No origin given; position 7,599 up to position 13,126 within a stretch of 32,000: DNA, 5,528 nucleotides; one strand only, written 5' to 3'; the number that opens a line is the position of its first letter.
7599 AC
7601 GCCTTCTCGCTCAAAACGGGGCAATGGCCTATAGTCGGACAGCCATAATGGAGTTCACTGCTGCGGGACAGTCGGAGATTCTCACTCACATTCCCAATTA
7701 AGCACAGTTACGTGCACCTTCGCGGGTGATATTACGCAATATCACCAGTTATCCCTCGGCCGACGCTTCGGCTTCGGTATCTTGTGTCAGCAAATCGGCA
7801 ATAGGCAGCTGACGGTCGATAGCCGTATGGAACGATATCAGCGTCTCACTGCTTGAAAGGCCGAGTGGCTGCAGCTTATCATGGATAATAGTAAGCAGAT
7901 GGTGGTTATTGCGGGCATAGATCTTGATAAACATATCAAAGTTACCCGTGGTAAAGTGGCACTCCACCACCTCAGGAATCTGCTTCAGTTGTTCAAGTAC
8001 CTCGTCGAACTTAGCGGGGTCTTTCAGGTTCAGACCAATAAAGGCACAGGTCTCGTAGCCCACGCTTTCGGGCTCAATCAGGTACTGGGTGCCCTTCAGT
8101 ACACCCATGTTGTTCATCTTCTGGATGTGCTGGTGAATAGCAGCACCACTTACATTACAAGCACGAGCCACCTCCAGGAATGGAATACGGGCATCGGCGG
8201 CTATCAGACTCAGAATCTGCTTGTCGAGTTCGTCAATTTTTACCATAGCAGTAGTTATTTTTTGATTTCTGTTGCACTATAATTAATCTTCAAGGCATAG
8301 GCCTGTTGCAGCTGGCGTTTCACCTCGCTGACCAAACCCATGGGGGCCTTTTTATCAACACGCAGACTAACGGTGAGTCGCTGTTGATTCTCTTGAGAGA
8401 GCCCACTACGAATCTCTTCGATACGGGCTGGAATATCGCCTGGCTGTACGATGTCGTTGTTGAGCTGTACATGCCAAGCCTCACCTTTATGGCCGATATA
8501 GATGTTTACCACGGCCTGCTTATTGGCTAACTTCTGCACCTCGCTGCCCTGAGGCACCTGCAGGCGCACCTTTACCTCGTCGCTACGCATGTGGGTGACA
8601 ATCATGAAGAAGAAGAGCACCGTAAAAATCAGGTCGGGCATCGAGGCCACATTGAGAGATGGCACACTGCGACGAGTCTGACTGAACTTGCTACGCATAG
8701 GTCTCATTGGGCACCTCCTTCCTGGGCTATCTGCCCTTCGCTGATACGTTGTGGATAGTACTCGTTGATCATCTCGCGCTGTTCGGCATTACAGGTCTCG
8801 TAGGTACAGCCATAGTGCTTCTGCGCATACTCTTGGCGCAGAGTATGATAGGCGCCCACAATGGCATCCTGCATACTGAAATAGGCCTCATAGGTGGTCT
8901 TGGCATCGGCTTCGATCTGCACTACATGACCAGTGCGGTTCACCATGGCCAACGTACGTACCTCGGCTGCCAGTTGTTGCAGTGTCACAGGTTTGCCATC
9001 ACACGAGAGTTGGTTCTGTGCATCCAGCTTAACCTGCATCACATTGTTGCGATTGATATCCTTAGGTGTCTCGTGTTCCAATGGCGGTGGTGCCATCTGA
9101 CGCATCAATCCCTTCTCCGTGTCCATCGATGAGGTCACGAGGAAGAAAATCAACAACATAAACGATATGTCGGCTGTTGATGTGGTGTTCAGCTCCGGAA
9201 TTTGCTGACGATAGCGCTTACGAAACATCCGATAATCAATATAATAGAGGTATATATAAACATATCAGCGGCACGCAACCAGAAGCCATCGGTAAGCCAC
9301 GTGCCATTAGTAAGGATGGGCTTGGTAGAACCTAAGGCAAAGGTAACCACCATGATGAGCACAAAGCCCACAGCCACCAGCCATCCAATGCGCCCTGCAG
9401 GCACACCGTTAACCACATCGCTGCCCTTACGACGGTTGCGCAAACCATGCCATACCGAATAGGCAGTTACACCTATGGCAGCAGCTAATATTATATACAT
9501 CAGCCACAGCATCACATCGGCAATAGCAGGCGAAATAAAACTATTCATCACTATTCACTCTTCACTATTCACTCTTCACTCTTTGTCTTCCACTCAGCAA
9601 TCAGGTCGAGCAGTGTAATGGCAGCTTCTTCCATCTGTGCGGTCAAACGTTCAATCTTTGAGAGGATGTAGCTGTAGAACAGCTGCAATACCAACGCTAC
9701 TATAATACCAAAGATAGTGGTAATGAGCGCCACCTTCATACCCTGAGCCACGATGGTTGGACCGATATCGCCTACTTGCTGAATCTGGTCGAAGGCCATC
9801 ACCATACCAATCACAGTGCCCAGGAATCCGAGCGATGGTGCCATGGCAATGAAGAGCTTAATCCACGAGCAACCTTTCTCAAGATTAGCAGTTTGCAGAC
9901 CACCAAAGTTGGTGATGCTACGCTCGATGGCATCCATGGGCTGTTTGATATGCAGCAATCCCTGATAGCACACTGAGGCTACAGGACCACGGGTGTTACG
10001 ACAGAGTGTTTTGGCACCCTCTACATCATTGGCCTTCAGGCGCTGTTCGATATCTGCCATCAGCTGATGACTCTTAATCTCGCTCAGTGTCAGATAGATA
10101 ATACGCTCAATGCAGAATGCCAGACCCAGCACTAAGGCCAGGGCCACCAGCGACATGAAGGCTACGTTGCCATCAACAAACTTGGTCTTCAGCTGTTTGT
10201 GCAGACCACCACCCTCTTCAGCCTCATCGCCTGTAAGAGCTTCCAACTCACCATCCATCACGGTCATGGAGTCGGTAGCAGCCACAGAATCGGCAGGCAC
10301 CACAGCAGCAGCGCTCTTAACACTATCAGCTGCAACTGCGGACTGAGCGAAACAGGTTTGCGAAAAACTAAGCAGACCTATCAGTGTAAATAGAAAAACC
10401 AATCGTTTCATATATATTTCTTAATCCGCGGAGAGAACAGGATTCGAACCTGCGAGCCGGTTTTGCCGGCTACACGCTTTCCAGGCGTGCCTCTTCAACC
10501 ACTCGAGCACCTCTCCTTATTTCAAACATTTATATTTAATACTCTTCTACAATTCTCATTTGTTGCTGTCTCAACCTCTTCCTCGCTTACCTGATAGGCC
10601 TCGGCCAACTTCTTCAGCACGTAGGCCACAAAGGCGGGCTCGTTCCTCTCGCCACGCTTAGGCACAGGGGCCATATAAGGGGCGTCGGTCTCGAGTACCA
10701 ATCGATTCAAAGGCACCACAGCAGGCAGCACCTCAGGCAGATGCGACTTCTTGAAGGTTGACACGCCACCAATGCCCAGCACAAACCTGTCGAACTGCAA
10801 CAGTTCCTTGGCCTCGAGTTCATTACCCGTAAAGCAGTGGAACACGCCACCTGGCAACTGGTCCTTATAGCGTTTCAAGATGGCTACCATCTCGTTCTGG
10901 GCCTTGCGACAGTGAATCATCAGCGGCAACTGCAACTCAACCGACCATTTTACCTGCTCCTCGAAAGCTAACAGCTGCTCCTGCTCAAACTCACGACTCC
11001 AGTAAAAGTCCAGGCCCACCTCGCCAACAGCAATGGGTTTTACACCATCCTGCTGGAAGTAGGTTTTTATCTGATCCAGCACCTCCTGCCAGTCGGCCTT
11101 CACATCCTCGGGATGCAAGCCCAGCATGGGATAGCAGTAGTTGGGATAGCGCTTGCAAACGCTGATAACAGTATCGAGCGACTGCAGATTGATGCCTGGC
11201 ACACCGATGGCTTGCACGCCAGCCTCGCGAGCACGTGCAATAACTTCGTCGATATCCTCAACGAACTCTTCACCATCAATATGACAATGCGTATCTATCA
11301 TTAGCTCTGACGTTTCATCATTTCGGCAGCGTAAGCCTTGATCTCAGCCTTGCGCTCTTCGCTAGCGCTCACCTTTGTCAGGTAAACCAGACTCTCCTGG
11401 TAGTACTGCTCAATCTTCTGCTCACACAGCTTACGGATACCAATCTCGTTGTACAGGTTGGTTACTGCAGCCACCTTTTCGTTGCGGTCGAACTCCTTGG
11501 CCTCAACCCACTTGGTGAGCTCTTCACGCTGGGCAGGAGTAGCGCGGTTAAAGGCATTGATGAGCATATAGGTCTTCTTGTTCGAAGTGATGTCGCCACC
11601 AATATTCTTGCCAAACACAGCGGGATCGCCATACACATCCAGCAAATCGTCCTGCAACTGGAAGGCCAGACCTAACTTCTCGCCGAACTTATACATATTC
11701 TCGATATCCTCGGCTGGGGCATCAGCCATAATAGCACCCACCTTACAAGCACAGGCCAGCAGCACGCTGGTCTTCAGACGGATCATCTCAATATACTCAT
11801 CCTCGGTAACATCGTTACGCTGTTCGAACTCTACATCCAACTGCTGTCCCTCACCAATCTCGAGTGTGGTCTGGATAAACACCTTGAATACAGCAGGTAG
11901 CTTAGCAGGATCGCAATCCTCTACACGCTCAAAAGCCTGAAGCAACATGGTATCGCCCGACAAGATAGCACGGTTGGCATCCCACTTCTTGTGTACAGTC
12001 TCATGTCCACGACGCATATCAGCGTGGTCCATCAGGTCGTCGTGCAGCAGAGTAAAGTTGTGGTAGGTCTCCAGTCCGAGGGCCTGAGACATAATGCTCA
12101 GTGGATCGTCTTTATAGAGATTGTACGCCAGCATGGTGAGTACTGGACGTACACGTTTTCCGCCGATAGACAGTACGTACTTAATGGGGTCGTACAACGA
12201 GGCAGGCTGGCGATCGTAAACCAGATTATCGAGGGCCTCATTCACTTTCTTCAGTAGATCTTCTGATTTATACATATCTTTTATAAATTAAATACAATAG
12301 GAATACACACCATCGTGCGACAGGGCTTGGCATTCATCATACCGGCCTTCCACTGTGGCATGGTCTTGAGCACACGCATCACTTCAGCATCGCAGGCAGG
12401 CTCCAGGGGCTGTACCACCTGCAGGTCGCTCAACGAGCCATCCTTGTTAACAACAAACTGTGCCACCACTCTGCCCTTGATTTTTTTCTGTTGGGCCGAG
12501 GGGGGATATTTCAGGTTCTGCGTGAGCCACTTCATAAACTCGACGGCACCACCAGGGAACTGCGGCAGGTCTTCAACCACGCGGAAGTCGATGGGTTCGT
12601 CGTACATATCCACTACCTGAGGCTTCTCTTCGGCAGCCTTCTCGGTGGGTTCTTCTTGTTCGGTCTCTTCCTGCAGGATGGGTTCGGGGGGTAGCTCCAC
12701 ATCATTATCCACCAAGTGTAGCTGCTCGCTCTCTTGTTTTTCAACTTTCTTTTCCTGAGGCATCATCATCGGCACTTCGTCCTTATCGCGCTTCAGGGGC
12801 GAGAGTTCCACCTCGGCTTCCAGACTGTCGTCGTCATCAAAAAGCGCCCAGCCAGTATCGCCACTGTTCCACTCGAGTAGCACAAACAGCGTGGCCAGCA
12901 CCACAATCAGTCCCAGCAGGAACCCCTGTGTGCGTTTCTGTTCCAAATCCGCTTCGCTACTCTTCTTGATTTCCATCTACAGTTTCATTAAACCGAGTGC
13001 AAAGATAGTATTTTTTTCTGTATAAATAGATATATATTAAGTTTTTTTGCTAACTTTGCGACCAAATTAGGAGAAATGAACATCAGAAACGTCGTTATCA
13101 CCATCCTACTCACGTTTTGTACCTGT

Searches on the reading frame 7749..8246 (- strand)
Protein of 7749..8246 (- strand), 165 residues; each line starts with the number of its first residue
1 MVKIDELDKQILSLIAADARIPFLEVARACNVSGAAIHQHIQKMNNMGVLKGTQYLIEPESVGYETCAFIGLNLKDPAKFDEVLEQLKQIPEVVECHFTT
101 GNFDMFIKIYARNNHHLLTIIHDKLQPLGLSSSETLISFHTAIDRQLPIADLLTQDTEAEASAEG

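Call 4: search_protein_families(library=pfam, proteins=[window:7749-8246:-])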
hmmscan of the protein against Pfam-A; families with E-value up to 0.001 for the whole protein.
window:7749-8246:- (165 aa): 3 families
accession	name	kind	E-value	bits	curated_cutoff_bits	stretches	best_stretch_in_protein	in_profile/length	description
PF01037.27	AsnC_trans_reg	-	9.3e-16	57.9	25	1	75-140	6-72/73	Lrp/AsnC ligand binding domain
PF13412.12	HTH_24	-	4.8e-12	45.7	21.9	1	5-51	2-48/48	Winged helix-turn-helix DNA-binding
PF13404.12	HTH_AsnC-type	-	5.1e-12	45.9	27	1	4-44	1-41/42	AsnC-type helix-turn-helix domain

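Call 10: find_related_loci(query=window:7749-8246:-, collection=genome_contigs, flank=6000)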
Query window:7749-8246:- (165 aa) in genome_contigs; peptide patterns used: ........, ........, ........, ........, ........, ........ (x = any residue, [..] = any of these).
393 stretches matched a pattern; 345 encode a relative of the query (tblastn E <= 1e-3); the best 80 are kept; 80 distinct loci.
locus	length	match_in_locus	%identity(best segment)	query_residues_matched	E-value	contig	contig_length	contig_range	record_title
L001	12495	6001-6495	100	1-165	1e-110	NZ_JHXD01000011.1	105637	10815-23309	Xylanibacter ruminicola Ga6B6 T500DRAFT_scaffold00011.11_C, whole genome shotgun sequence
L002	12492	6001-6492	97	1-164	1e-107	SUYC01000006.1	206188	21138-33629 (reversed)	MAG: Xylanibacter ruminicola isolate SIG140 NODE_120_length_206188_cov_108.032308, whole genome shotgun sequence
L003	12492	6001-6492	97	1-164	7e-107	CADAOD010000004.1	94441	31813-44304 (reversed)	MAG: uncultured Prevotellaceae bacterium isolate RUG13469 genome assembly, contig: RUG13469_asm_4, whole genome shotgun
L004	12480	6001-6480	89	1-160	3e-98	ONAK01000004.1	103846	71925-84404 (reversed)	uncultured Prevotella sp. isolate RUG126 genome assembly, contig: scaffold_136, whole genome shotgun sequence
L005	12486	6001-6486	88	1-162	4e-98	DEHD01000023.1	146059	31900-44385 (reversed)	MAG TPA_asm: Prevotella sp. UBA2809 UBA2809_contig_13, whole genome shotgun sequence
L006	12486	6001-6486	88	1-162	4e-98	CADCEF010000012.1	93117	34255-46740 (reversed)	MAG: uncultured Prevotella sp. isolate RUG14568 genome assembly, contig: RUG14568_asm_12, whole genome shotgun sequence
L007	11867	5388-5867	88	1-160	2e-97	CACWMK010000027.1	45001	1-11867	MAG: uncultured Prevotellaceae bacterium isolate RUG10713 genome assembly, contig: RUG10713_asm_27, whole genome shotgun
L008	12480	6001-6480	88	1-160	3e-97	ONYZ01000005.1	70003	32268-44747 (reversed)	uncultured Prevotella sp. isolate RUG765 genome assembly, contig: scaffold_45, whole genome shotgun sequence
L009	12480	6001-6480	88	1-160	6e-97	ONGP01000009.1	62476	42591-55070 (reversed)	uncultured Prevotella sp. isolate RUG295 genome assembly, contig: scaffold_214, whole genome shotgun sequence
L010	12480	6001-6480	88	1-160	3e-96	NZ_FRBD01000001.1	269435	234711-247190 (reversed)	Xylanibacter ruminicola strain KHT3, whole genome shotgun sequence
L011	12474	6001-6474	88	1-158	6e-96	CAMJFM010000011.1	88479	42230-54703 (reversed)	MAG: uncultured Prevotella sp. isolate SRR12081303_bin.77_metaWRAP_v1.3_MAG genome assembly, contig: ERZ12289767.329, wh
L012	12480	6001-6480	86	1-160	7e-96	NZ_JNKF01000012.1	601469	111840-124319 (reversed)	Prevotella sp. P6B1 T495DRAFT_scaffold00003.3_C, whole genome shotgun sequence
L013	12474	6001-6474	78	2-159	8e-88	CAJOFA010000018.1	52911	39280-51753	uncultured Prevotella sp. isolate Red_deer_3_mag_74 genome assembly, contig: scaffold_575, whole genome shotgun sequence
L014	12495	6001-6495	93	1-165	4e-105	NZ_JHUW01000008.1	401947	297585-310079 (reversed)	Prevotella sp. MA2016 T360DRAFT_scaffold00004.4_C, whole genome shotgun sequence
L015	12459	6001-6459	81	1-153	2e-86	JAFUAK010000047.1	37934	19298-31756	MAG: Prevotella sp. isolate RGIG4315 Roe_deer_Duodenum.Co__c46141, whole genome shotgun sequence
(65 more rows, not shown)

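Call 17: search_protein_families(library=pfam, proteins=[L003:7230-8969:+, L003:8986-11334:-, L014:7193-9616:-, L014:9574-10185:-])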
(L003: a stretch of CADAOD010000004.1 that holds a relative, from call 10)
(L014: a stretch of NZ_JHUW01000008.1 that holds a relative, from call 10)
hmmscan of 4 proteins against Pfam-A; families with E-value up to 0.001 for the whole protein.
L003:7230-8969:+ (579 aa): 1 family
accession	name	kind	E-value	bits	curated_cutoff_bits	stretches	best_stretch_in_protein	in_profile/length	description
PF01569.27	PAP2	-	5.8e-15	55.6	27.2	1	183-262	47-125/130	PAP2 superfamily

L003:8986-11334:- (782 aa): 3 families
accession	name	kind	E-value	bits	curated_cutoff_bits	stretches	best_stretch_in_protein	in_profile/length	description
PF01915.27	Glyco_hydro_3_C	-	5.2e-43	147.8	31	1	361-644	1-200/200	Glycosyl hydrolase family 3 C-terminal domain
PF00933.27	Glyco_hydro_3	-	1.7e-35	123.4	27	1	107-326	81-314/316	Glycosyl hydrolase family 3 N terminal domain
PF14310.12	Fn3-like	-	3.2e-22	78.9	25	1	678-749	1-71/71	Fibronectin type III-like domain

L014:7193-9616:- (807 aa): 3 families
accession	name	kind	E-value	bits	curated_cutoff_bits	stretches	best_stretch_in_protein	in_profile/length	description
PF01915.27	Glyco_hydro_3_C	-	1.6e-41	142.9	31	1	386-669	1-200/200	Glycosyl hydrolase family 3 C-terminal domain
PF00933.27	Glyco_hydro_3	-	8.2e-34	117.9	27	1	126-351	74-314/316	Glycosyl hydrolase family 3 N terminal domain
PF14310.12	Fn3-like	-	1.1e-22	80.3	25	1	703-774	1-71/71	Fibronectin type III-like domain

L014:9574-10185:- (203 aa): 1 family
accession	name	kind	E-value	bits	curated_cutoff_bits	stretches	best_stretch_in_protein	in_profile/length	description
PF01522.26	Polysacc_deac_1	-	1.9e-27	96.1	23.1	1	22-122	3-101/124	Polysaccharide deacetylase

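Call 56: find_encoding_contigs(protein=window:7749-8246:-, flank=3000, max_places=10)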
Protein window:7749-8246:- (165 aa): 21 contigs read that carry it; 10 places shown.
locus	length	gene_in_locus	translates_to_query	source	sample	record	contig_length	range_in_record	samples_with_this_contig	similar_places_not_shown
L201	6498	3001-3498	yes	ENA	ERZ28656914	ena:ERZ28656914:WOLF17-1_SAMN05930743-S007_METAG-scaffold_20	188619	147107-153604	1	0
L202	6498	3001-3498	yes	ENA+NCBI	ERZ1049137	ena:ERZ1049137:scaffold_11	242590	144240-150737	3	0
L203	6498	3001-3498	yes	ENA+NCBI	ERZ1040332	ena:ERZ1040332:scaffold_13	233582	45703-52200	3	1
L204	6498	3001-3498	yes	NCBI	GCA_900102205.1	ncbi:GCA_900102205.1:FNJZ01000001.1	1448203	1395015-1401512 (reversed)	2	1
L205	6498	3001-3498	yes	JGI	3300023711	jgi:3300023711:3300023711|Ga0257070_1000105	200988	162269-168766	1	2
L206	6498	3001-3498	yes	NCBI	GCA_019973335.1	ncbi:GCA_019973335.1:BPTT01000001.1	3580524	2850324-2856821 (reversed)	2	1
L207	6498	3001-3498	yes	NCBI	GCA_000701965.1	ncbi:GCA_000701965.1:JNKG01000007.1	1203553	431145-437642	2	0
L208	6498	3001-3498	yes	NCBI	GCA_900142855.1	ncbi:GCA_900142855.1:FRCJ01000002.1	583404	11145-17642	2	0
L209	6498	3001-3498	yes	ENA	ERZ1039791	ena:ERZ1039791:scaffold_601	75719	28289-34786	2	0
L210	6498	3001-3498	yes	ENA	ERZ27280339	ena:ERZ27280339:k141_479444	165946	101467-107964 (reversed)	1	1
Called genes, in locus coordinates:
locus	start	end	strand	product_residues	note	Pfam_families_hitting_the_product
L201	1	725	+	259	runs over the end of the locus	PF01026:TatD_DNase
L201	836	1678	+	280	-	PF01618:MotA_ExbB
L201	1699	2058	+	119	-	-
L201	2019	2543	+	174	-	PF02472:ExbD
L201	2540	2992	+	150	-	PF02472:ExbD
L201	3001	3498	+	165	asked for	PF13404:HTH_AsnC-type, PF13412:HTH_24, PF01037:AsnC_trans_reg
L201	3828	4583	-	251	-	PF01427:Peptidase_M15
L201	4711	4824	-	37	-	-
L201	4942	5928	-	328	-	PF00149:Metallophos (faint)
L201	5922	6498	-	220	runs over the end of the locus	-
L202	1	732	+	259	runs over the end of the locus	PF01026:TatD_DNase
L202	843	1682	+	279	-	PF01618:MotA_ExbB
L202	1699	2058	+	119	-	-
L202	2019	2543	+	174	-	PF02472:ExbD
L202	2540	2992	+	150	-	PF02472:ExbD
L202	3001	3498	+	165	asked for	PF13404:HTH_AsnC-type, PF13412:HTH_24, PF01037:AsnC_trans_reg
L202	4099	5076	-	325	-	-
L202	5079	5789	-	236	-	-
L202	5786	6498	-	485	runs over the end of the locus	PF00037:Fer4 (faint), PF12797:Fer4_2 (faint), PF01180:DHO_dh, PF01207:Dus, PF12837:Fer4_6 (weak), PF13237:Fer4_10, PF14697:Fer4_21, PF12838:Fer4_7, +1 more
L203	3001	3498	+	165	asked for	PF13404:HTH_AsnC-type, PF13412:HTH_24, PF01037:AsnC_trans_reg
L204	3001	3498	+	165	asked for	PF13404:HTH_AsnC-type, PF13412:HTH_24, PF01037:AsnC_trans_reg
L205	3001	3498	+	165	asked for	PF13404:HTH_AsnC-type, PF13412:HTH_24, PF01037:AsnC_trans_reg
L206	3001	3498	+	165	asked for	PF13404:HTH_AsnC-type, PF13412:HTH_24, PF01037:AsnC_trans_reg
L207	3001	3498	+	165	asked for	PF13404:HTH_AsnC-type, PF13412:HTH_24, PF01037:AsnC_trans_reg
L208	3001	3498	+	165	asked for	PF13404:HTH_AsnC-type, PF13412:HTH_24, PF01037:AsnC_trans_reg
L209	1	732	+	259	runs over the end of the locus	PF01026:TatD_DNase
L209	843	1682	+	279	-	PF01618:MotA_ExbB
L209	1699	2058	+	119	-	-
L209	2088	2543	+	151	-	PF02472:ExbD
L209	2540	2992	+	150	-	PF02472:ExbD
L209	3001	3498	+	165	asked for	PF13404:HTH_AsnC-type, PF13412:HTH_24, PF01037:AsnC_trans_reg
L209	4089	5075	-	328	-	PF00149:Metallophos (weak)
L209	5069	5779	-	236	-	-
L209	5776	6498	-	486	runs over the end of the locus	PF00037:Fer4 (faint), PF12797:Fer4_2 (faint), PF01180:DHO_dh, PF01207:Dus, PF12837:Fer4_6 (weak), PF13237:Fer4_10, PF14697:Fer4_21, PF12838:Fer4_7, +1 more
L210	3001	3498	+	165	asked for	PF13404:HTH_AsnC-type, PF13412:HTH_24, PF01037:AsnC_trans_reg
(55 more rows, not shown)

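Call 57: list_cluster_members(proteins=[window:7749-8246:-])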
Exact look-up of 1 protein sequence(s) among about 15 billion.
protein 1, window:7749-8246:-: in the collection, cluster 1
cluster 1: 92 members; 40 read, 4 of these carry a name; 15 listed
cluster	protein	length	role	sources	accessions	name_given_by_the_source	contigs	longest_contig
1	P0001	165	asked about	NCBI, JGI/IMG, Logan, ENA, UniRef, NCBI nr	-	-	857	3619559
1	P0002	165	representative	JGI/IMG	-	Lrp/AsnC family transcriptional regulator for asnA, asnC and gidA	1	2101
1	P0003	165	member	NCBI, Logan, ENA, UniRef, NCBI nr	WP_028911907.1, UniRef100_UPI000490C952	Lrp/AsnC family transcriptional regulator [Prevotella sp. MA2016] | Lrp/AsnC family transcriptional regulator n=1 Tax=Prevotella sp. MA2016 TaxID=1408310 ... | Lrp/AsnC ligand binding domain-containing protein [Prevotella sp. MA2016]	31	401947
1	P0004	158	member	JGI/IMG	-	Lrp/AsnC family transcriptional regulator for asnA, asnC and gidA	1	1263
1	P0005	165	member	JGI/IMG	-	Lrp/AsnC family transcriptional regulator for asnA, asnC and gidA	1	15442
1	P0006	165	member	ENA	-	-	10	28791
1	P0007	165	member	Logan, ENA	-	-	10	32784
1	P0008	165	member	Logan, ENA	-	-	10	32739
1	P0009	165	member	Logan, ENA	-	-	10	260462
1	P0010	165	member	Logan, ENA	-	-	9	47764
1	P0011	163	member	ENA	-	-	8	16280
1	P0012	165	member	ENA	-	-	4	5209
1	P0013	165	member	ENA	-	-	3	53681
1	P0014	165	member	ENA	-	-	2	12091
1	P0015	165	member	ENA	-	-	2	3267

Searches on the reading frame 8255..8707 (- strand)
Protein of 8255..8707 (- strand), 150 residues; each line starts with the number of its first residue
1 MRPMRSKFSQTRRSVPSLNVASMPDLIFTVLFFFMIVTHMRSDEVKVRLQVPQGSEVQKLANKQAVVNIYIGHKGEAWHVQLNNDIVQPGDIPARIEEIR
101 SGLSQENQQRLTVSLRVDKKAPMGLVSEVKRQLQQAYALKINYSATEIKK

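Call 4: search_protein_families(library=pfam, proteins=[window:8255-8707:-])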
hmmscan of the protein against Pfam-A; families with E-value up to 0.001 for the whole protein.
window:8255-8707:- (150 aa): 1 family
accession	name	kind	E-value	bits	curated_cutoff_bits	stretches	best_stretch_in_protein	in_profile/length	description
PF02472.21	ExbD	-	2.8e-14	53.7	25.4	1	13-141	3-121/128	Biopolymer transport protein ExbD/TolR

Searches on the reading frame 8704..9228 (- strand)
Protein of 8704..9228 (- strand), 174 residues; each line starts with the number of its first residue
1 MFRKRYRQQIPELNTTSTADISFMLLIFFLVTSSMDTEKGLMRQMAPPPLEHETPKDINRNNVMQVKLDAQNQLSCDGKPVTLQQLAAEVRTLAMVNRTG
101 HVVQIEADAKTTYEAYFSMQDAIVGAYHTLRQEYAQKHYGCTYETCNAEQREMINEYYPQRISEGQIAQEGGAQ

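Call 4: search_protein_families(library=pfam, proteins=[window:8704-9228:-])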
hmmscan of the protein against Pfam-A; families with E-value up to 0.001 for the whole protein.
window:8704-9228:- (174 aa): 1 family
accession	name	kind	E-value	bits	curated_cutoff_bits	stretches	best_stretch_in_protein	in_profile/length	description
PF02472.21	ExbD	-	1.5e-21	77.2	25.4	1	8-124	3-114/128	Biopolymer transport protein ExbD/TolR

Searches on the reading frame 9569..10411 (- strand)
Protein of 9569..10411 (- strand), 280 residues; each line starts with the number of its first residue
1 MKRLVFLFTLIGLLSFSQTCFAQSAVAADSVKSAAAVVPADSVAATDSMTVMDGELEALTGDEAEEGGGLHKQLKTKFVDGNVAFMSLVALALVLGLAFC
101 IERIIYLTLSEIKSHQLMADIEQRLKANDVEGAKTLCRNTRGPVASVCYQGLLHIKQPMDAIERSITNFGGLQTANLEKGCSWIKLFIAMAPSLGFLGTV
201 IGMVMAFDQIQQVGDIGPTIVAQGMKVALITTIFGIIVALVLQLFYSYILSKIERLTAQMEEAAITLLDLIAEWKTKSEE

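Call 4: search_protein_families(library=pfam, proteins=[window:9569-10411:-])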
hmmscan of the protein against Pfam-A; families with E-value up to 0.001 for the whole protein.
window:9569-10411:- (280 aa): 1 family
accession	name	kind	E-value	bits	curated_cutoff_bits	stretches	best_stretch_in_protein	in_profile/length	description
PF01618.21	MotA_ExbB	-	3.9e-26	91.7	22.9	1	143-262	5-127/127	MotA/TolQ/ExbB proton channel family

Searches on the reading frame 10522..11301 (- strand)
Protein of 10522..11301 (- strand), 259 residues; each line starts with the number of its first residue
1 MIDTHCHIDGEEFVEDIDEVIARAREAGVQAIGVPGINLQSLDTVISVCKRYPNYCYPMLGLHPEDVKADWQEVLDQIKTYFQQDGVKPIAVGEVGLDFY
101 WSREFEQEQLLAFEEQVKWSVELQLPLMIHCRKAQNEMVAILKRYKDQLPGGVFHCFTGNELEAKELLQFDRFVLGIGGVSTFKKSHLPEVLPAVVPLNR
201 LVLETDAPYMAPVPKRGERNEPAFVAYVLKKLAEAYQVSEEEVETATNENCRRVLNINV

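Call 4: search_protein_families(library=pfam, proteins=[window:10522-11301:-])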
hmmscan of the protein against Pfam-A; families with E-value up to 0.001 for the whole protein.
window:10522-11301:- (259 aa): 1 family
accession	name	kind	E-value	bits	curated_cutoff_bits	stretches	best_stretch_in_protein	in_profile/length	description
PF01026.27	TatD_DNase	-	5.9e-75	252.4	27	1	2-255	1-252/253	TatD related DNase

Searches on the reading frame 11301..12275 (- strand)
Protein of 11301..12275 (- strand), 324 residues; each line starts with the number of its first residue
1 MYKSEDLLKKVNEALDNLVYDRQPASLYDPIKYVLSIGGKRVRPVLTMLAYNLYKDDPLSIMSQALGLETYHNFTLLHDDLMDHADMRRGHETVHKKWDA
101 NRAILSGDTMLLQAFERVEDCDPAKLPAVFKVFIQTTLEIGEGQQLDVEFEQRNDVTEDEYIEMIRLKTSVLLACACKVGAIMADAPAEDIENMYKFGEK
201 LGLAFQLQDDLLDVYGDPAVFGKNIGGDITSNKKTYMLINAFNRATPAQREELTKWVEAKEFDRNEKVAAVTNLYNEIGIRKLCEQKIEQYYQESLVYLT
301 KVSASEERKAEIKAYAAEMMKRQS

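Call 4: search_protein_families(library=pfam, proteins=[window:11301-12275:-])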
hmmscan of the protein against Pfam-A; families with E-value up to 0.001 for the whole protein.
window:11301-12275:- (324 aa): 1 family
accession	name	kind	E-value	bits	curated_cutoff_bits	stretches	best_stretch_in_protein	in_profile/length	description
PF00348.22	polyprenyl_synt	-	1.2e-76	257.7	27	1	26-273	3-249/251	Polyprenyl synthetase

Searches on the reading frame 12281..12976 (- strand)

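Call 68: search_protein_families(library=pfam, proteins=[window:12281-12976:-])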
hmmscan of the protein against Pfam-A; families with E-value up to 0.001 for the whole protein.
window:12281-12976:- (231 aa): 1 family
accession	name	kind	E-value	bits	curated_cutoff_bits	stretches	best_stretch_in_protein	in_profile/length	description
PF03544.19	TonB_C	-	3.5e-14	53.5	24.6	1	154-231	2-79/79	Gram-negative bacterial TonB protein C-terminal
